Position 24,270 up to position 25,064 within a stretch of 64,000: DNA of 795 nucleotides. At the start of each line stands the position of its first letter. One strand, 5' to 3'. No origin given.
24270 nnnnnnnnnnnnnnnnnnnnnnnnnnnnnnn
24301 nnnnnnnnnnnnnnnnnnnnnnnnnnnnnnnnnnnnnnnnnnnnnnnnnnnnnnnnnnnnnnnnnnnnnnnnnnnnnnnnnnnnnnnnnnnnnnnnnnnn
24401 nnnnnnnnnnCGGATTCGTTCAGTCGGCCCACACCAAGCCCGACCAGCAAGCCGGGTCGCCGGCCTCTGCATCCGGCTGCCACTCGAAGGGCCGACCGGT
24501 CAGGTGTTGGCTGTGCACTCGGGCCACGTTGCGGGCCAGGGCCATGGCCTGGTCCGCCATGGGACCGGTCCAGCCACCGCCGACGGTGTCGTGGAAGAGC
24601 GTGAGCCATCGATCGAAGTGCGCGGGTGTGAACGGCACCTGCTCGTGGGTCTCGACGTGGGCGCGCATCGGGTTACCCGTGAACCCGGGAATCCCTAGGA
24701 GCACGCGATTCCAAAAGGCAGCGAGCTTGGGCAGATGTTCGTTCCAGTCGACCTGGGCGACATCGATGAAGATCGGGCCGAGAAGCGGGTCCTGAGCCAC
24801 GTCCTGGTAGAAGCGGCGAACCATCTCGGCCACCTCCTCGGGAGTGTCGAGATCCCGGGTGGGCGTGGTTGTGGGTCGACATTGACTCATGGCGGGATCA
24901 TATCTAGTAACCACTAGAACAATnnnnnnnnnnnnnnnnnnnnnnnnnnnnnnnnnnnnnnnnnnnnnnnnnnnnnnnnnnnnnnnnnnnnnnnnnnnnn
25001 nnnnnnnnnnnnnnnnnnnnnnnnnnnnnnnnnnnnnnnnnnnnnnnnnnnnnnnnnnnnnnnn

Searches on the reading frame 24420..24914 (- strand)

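Call 8: search_protein_families(library=pfam, proteins=[window:24420-24914:-], max_evalue=0.01)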
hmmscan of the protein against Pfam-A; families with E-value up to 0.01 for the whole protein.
window:24420-24914:- (164 aa): 1 family
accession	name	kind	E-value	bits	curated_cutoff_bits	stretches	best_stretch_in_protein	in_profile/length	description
PF01152.27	Bac_globin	-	2.5e-06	28.1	21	1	26-111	10-95/121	Bacterial-like globin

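Call 9: search_protein_families(library=ncbifam, proteins=[window:24420-24914:-], max_evalue=0.01)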
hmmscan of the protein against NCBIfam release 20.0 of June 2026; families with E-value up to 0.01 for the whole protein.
window:24420-24914:- (164 aa): 0 families
